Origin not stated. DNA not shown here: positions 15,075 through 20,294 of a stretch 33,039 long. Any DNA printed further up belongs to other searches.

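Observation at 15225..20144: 1639-aa single polypeptide fusing a PA/M28-peptidase-like ectodomain, a ~190-residue coiled coil, a ~460-residue unknown ectodomain and a double membrane module ending in an FtsX permease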

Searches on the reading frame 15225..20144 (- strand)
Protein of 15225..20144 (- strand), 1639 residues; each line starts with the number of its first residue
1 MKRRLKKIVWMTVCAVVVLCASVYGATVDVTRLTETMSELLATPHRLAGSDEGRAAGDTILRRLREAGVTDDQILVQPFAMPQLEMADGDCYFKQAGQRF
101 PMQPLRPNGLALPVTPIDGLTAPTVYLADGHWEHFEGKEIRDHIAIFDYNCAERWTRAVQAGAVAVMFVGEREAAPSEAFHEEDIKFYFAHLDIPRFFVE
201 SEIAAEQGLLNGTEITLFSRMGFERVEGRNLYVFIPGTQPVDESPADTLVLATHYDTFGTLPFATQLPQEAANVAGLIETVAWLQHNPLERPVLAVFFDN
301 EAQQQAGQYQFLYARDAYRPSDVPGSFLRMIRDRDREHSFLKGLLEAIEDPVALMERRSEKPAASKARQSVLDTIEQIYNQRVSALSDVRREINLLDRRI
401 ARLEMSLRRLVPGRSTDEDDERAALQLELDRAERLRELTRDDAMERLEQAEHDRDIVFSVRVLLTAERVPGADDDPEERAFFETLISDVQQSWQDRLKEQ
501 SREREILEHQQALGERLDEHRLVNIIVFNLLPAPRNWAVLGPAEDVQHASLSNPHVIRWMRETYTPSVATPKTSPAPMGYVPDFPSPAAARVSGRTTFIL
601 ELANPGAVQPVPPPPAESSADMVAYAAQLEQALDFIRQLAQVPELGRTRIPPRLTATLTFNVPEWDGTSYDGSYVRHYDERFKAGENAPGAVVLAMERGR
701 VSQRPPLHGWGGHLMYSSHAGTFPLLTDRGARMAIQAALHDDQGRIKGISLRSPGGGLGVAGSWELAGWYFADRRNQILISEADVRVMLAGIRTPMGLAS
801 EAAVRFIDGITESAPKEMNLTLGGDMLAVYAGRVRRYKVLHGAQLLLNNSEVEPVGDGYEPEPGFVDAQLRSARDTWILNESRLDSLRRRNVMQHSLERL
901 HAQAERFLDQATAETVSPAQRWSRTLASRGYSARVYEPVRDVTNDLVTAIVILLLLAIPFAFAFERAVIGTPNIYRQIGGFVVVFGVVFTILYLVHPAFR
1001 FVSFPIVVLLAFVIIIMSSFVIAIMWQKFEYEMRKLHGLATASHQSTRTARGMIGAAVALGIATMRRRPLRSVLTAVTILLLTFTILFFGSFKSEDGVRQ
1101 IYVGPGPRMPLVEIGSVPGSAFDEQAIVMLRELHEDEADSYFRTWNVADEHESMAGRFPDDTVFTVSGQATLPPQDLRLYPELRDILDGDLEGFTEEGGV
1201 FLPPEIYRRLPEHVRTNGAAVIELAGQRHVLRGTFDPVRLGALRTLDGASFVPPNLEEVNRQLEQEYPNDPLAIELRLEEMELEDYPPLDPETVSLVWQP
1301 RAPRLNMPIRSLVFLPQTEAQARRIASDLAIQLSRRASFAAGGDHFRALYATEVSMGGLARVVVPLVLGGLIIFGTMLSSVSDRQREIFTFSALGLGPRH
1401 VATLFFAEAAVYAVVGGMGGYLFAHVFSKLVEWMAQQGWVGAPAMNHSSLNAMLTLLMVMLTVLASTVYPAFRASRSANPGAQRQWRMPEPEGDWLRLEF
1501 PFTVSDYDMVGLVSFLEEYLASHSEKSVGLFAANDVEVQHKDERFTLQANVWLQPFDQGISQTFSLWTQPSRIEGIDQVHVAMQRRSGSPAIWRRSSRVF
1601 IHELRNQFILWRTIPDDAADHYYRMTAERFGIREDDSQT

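Call 5: search_protein_families(library=pfam, proteins=[window:15225-20144:-], max_evalue=0.1)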
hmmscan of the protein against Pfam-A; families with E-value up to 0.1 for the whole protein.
window:15225-20144:- (1639 aa): 2 families
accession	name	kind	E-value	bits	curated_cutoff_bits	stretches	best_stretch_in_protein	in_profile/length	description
PF02687.27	FtsX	-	1.1e-13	51.7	25.5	1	1366-1476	8-117/120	FtsX-like permease C-terminal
PF04389.22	Peptidase_M28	-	0.086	13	21.3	0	240-305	11-70/193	Peptidase family M28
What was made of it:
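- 15711..16931 (-): Residues 1072-1478: MacB/FtsX-type module, made of TM1, a ~265-aa periplasmic alpha/beta domain (1093-1355), TM2, a short coupling helix, TM3 and TM4. Pfam FtsX covers 1366-1476 at E 1.1e-13 (call 5).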

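Call 6: search_protein_families(library=ncbifam, proteins=[window:15225-20144:-], max_evalue=0.1)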
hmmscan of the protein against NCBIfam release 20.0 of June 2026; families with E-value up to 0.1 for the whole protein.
window:15225-20144:- (1639 aa): 5 families
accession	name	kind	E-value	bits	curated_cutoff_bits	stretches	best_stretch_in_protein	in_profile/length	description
TIGR03434.1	ADOP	subfamily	3.7e-07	28.6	622.3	1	1377-1482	293-398/803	ADOP family duplicated permease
TIGR01185.1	devC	equivalog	7e-05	22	290.35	1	1363-1480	266-376/380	ABC transporter permease DevC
NF008076.0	PRK10814.1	exception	0.00018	20.7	473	1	1343-1477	254-390/399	lipoprotein-releasing ABC transporter permease subunit LolC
NF007826.0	PRK10535.1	equivalog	0.00032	19.1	966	1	1363-1459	530-621/648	macrolide ABC transporter ATP-binding protein/permease MacB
TIGR02212.1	lolCE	equivalog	0.051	12.5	362.45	0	1373-1477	284-402/411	lipoprotein-releasing ABC transporter permease subunit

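Call 7: find_homologous_proteins(query=window:15225-20144:-)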
Query window:15225-20144:- (1639 aa): 21 proteins with E <= 0.001 among 8000 candidates.
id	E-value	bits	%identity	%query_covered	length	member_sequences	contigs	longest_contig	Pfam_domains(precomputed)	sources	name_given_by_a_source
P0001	0.0e+0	3720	100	100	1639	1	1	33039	PF02687.28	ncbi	-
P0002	0.0e+0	2301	65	98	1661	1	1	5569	PF02687.28,PF04389.23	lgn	-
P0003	0.0e+0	2237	62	98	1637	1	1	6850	PF02687.28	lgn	-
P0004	0.0e+0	2118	61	98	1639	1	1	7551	PF02687.28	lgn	-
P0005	0.0e+0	2076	59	99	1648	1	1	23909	PF02225.28,PF02687.28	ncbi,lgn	-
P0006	0.0e+0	2061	58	99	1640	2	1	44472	PF02687.28,PF04389.23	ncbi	-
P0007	0.0e+0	1995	57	98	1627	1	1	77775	PF02687.28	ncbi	ncbi:MAG: FtsX-like permease family protein [Kiritimatiellia bacterium]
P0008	0.0e+0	1992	57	98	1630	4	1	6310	PF02687.28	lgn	-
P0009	0.0e+0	1975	56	98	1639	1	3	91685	PF02687.28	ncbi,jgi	jgi:hypothetical protein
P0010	0.0e+0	1933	55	98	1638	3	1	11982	PF02687.28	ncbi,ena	-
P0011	0.0e+0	1930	55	99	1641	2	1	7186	PF02687.28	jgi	jgi:hypothetical protein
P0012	0.0e+0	1928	54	98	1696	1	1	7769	PF02687.28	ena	-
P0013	0.0e+0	1912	54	98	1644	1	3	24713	PF02687.28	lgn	-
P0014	0.0e+0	1336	42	100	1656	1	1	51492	PF02687.28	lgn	-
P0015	0.0e+0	1280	43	98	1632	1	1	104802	PF02687.28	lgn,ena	-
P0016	0.0e+0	1186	43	73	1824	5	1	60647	PF02687.28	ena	-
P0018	1.4e-201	690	38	55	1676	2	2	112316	PF02687.28,PF04389.23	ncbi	ncbi:MAG: FtsX-like permease family protein [Phycisphaeraceae bacterium]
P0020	3.0e-189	650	39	49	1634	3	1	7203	PF02687.28,PF04389.23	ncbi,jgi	ncbi:MAG TPA: FtsX-like permease family protein [Polyangiaceae bacterium]|jgi:hypothetical protein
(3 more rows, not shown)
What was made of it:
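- Checked: The 17 closest (36-65% identical) cover 73-100% of the protein; the other four align over 46-55% (call 7).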

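Call 12: search_protein_families(library=pfam, alignment_id=A1, max_evalue=0.01)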
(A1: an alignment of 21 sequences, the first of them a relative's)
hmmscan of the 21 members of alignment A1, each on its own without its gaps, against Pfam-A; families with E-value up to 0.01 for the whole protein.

A. member 1, P0001 (1639 aa): 1 family
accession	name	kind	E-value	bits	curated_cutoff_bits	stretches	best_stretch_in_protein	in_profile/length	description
PF02687.27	FtsX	-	1.1e-13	51.7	25.5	1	1366-1476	8-117/120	FtsX-like permease C-terminal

B. families by the number of members that match (of 21 scanned): 3 families
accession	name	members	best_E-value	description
PF02687.27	FtsX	21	5.8e-14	FtsX-like permease C-terminal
PF04389.22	Peptidase_M28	10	1.9e-08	Peptidase family M28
PF02225.27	PA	8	1.1e-05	PA domain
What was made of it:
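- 19185..20063 (-): Residues 28-320: N-terminal part of an M28 aminopeptidase-like fold with an inserted PA domain; the metal site is degenerate. Pfam finds M28 in 10/21 and PA in 8/21 homologues (call 12).
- On Type VII ABC transporter permease (MacB/FtsX/LolCE superfamily): Pfam E 1.1e-13 at residues 1366-1476 (above the cut-off) and in 21/21 homologues (calls 5, 12).
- On Peptidase family M28 (active aminopeptidase): Pfam M28 in 10/21 and PA in 8/21 homologues (call 12).
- Checked: In the window protein itself, M28 is only E 0.086 (calls 5, 12).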

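Call 13: search_solved_structures(query=A1, max_evalue=1)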
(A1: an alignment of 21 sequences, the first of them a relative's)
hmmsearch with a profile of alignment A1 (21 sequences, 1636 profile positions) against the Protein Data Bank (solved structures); distinct sequences matched with E-value up to 1: 25.
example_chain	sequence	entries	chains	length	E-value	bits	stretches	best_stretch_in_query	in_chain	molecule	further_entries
2ek8_A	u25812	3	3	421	6.8e-13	50.4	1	21-297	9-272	Aminopeptidase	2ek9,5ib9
6hc6_A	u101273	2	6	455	1.9e-07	32.3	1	24-297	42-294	Aminopeptidase YwaD | Aminopeptidase Y (Arg Lys Leu preference)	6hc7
5xu1_M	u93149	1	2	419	0.00024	22.1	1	1307-1473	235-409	ABC transporter permeae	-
5gko_A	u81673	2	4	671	0.0022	18.9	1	1359-1433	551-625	Macrolide export ATP-binding/permease protein MacB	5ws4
3iib_A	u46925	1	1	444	0.0042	17.9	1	32-293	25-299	Peptidase M28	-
5lil_A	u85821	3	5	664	0.0071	17.2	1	1360-1430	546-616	Macrolide export ATP-binding/permease protein MacB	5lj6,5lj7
4ilo_A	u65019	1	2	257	0.014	16.2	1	353-499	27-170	CT398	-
9w37_A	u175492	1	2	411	0.021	15.6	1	1355-1473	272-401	LolF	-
9w2w_A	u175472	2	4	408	0.022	15.5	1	1355-1473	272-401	LolF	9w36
9w35_A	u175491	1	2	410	0.025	15.3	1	1355-1473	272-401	LolF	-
9o9x_C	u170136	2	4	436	0.042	14.6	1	1363-1473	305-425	ABC transporter permease YtrF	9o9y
5nik_J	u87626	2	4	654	0.082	13.7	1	1359-1426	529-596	Macrolide export ATP-binding/permease protein MacB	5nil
2q97_T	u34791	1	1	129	0.19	12.5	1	1226-1331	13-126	Toxofilin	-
5hs5_A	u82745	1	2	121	0.32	11.7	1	423-511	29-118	HTH-type transcriptional regulator SarX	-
7tbo_A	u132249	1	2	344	0.5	11.1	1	311-429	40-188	D12 LOV2-DARPin fusion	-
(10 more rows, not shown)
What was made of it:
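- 18594..19166 (-): Residues 327-517: bundle of long helices rich in Arg/Glu/Leu/Asp (helices 327-348, 362-409, 416-465, 476-517), probably an insertion in the M28 fold. Weak profile matches to coiled-coil proteins (call 13).
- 15711..16931 (-): Profile matches to 5xu1_M, MacB, LolF and YtrF (call 13).
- On Peptidase family M28 (active aminopeptidase): Profile against 2ek8 at E 6.8e-13 (call 13).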

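Call 18: find_encoding_contigs(protein=P0009, flank=10000, max_places=2)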
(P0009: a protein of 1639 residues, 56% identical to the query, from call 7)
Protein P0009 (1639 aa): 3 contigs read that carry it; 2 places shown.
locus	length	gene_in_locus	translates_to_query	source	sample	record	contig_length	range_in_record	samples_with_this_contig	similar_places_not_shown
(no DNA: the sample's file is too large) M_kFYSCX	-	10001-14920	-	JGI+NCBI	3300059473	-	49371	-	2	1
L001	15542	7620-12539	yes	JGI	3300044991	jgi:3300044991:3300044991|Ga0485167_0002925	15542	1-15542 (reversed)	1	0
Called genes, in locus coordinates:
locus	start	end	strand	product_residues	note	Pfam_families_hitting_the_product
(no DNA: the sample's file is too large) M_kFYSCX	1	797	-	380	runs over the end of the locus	-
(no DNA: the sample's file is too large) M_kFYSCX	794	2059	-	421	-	-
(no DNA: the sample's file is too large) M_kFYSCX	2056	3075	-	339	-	PF01408:GFO_IDH_MocA, PF22725:GFO_IDH_MocA_C3, PF02894:GFO_IDH_MocA_C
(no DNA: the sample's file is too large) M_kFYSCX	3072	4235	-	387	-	PF01041:DegT_DnrJ_EryC1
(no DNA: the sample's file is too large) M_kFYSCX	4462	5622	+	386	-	PF00246:Peptidase_M14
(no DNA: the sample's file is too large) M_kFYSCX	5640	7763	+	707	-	PF20581:DUF6785, PF20580:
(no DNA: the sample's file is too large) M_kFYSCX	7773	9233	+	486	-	PF02687:FtsX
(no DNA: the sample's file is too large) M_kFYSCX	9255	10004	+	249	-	PF00005:ABC_tran, PF02463:SMC_N (faint), PF13304:AAA_21 (faint)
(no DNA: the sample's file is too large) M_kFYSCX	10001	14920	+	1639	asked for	PF02687:FtsX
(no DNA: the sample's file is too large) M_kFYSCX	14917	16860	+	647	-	-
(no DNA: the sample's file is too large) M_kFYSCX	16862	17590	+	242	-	PF00005:ABC_tran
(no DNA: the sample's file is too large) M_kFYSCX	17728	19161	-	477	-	PF05402:PqqD (weak)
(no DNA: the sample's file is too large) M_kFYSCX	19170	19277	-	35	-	-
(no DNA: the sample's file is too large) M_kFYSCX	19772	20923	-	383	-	PF12715:Abhydrolase_7, PF05448:AXE1 (faint), PF01738:DLH (faint)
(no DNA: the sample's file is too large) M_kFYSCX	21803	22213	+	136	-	-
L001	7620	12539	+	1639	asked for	PF02687:FtsX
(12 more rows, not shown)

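Call 19: find_encoding_contigs(protein=P0018, flank=10000, max_places=1)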
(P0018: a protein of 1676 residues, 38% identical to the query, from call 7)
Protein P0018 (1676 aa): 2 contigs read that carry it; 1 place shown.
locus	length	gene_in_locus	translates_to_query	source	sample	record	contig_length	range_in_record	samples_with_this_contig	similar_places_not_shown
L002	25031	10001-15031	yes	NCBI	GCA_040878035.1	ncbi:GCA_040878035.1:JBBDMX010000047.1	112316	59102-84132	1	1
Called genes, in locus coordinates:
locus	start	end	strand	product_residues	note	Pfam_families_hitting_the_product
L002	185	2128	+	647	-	PF00072:Response_reg, PF08668:HDOD, PF01966:HD (faint)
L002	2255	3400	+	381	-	PF22842:Pel9A-like_beta_helix (faint), PF13229:Beta_helix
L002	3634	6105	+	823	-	PF20581:DUF6785, PF20580:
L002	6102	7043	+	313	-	-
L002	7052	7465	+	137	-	PF05402:PqqD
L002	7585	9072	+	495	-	PF02687:FtsX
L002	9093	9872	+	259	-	PF00005:ABC_tran, PF13304:AAA_21 (faint)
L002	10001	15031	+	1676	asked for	PF04389:Peptidase_M28, PF02687:FtsX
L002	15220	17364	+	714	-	-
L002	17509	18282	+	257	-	PF02463:SMC_N (faint), PF00005:ABC_tran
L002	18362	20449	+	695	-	-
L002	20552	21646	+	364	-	-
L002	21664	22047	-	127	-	PF01242:PTPS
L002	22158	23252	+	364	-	PF00005:ABC_tran, PF13304:AAA_21 (faint)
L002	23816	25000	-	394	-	PF02684:LpxB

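Call 20: find_encoding_contigs(protein=P0015, flank=10000, max_places=1)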
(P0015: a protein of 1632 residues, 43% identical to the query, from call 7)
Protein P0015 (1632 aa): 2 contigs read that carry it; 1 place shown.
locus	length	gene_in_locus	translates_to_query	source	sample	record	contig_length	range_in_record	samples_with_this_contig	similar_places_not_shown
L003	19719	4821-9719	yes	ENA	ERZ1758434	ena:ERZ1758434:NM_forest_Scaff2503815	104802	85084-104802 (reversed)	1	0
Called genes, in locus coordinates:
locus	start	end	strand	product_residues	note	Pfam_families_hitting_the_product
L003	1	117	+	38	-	?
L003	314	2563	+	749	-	PF20581:DUF6785, PF20580:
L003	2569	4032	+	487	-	PF02687:FtsX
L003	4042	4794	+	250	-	PF00005:ABC_tran, PF02463:SMC_N (faint), PF13304:AAA_21 (faint)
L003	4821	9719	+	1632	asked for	PF02687:FtsX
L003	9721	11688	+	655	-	-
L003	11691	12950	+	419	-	PF01408:GFO_IDH_MocA, PF02894:GFO_IDH_MocA_C, PF22725:GFO_IDH_MocA_C3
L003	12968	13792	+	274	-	PF03328:HpcH_HpaI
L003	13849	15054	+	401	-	PF07221:GlcNAc_2-epim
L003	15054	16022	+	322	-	PF02737:3HCDH_N, PF02826:2-Hacid_dh_C (weak), PF03446:NAD_binding_2 (weak), PF00725:3HCDH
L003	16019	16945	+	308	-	PF00701:DHDPS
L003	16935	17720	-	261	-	PF02633:Creatininase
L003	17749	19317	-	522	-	PF01134:GIDA (faint), PF01266:DAO (faint), PF01593:Amino_oxidase, PF01946:Thi4 (weak), PF07992:Pyr_redox_2 (faint), PF12831:FAD_oxidored (weak), PF13450:NAD_binding_8 (weak)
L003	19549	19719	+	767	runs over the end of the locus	-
